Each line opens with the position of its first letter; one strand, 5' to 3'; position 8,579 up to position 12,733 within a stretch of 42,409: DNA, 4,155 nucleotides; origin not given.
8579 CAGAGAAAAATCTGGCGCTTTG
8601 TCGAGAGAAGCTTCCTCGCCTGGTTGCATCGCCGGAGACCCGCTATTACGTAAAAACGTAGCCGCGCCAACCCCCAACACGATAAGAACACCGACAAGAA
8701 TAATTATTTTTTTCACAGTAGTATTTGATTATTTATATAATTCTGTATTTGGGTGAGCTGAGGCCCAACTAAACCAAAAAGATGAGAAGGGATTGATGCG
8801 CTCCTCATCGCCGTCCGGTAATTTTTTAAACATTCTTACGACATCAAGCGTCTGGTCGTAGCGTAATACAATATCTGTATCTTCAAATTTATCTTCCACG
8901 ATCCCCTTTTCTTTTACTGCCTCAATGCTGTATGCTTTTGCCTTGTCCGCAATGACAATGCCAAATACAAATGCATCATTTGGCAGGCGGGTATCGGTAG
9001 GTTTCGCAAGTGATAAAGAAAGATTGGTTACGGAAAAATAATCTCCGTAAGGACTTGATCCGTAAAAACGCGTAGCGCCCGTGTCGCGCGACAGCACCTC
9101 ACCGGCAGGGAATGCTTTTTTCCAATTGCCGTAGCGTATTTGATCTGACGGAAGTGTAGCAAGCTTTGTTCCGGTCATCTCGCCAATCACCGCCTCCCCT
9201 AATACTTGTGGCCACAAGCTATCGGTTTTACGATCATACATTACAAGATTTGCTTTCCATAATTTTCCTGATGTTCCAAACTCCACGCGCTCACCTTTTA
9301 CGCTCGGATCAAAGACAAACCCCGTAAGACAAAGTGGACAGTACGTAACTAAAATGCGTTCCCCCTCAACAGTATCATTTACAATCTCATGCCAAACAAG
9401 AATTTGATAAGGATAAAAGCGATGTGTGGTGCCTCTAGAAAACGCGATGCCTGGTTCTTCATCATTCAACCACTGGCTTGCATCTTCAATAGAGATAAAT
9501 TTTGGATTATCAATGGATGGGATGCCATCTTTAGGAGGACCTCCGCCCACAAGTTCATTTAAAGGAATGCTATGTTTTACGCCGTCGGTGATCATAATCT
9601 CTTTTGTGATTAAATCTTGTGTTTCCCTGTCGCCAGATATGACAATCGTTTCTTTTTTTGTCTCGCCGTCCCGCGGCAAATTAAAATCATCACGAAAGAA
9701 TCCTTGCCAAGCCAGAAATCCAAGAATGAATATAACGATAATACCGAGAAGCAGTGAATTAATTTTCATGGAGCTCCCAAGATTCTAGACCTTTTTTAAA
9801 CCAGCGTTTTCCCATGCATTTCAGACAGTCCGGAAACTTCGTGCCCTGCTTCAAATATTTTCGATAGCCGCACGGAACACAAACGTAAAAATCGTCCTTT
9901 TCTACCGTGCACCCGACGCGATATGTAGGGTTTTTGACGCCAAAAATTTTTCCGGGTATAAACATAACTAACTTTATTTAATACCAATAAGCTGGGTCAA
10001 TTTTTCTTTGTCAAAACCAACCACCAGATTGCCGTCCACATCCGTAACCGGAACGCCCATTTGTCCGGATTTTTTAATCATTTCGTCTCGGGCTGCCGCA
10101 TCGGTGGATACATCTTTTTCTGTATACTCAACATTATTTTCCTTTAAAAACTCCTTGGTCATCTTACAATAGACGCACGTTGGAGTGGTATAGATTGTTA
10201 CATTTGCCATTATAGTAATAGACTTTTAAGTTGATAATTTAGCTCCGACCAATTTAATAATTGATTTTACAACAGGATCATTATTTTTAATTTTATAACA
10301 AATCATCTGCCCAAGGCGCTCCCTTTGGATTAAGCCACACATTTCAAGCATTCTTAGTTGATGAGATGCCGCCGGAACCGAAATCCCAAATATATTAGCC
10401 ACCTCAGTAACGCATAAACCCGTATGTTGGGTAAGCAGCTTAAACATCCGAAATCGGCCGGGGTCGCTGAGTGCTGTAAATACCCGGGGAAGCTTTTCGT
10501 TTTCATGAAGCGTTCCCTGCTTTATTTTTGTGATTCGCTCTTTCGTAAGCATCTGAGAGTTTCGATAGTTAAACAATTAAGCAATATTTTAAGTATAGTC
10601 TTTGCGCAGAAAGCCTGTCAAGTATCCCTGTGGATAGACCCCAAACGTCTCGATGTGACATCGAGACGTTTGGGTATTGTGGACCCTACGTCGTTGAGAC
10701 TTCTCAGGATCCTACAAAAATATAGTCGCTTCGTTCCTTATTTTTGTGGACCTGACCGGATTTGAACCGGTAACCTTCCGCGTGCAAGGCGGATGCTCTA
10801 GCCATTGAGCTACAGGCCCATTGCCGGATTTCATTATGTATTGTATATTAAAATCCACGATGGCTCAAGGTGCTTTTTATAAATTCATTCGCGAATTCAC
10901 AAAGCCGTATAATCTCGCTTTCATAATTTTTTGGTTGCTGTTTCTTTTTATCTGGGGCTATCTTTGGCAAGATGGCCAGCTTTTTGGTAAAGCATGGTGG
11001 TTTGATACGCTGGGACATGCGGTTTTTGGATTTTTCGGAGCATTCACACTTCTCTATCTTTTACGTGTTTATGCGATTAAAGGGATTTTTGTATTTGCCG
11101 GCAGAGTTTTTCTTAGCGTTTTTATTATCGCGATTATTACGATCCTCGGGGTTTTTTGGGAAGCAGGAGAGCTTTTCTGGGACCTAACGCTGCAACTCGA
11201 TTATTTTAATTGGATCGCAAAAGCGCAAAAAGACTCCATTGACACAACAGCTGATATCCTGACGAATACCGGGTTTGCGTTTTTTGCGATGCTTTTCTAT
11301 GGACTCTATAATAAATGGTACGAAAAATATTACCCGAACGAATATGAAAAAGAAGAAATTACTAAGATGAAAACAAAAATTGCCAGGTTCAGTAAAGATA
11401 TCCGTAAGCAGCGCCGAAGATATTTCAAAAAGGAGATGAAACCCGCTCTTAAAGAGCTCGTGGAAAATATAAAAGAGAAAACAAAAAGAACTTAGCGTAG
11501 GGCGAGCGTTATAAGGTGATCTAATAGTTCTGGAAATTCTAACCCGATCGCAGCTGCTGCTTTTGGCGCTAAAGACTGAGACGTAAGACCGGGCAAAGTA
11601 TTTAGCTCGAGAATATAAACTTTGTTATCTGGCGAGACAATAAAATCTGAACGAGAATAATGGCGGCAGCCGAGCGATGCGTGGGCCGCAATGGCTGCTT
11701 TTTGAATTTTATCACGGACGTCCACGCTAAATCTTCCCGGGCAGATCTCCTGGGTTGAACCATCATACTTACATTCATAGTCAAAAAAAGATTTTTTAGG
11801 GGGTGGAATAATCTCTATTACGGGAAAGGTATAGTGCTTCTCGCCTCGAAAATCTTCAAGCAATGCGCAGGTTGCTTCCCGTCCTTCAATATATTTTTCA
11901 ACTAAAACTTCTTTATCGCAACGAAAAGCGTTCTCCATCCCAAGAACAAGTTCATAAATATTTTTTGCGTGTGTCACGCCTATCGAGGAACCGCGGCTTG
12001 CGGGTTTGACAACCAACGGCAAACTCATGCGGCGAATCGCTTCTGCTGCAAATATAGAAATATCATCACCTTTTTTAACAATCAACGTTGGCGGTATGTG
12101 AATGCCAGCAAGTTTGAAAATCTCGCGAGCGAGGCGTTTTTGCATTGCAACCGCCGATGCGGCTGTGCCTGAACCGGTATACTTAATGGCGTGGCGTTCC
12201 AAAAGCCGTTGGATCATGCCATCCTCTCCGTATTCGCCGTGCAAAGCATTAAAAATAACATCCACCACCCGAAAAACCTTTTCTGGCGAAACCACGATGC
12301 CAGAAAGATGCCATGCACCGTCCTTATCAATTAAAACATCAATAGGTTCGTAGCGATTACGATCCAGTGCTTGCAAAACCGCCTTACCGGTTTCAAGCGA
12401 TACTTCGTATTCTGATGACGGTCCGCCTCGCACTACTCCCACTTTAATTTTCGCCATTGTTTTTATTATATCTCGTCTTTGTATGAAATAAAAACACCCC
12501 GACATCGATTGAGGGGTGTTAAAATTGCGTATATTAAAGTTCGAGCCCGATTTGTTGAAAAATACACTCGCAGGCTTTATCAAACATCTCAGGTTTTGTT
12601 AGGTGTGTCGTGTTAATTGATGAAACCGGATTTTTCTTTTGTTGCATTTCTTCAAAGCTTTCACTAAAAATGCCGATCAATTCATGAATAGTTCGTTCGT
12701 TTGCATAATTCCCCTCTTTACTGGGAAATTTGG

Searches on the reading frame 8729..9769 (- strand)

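Call 57: search_protein_families(library=pfam, proteins=[window:8729-9769:-], max_evalue=0.00001)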
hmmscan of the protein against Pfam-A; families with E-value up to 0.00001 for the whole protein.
window:8729-9769:- (346 aa): 1 family
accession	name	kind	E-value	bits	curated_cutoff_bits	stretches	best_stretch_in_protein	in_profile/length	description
PF11376.13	DUF3179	-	6.4e-84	282.3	27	1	80-336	1-286/292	Protein of unknown function (DUF3179)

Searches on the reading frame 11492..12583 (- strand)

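Call 57: search_protein_families(library=pfam, proteins=[window:11492-12583:-], max_evalue=0.00001)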
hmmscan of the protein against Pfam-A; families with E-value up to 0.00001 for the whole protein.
window:11492-12583:- (363 aa): 3 families
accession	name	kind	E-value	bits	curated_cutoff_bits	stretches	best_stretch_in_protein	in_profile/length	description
PF07478.18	Dala_Dala_lig_C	-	2.5e-50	171.3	24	1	156-359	2-204/204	D-ala D-ala ligase C-terminus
PF01820.27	Dala_Dala_lig_N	-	1.5e-24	87.3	34.6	2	47-94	1-48/121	D-ala D-ala ligase N-terminus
PF02655.19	ATP-grasp_3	-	3.3e-06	27.7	23.2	1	149-329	4-155/160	ATP-grasp domain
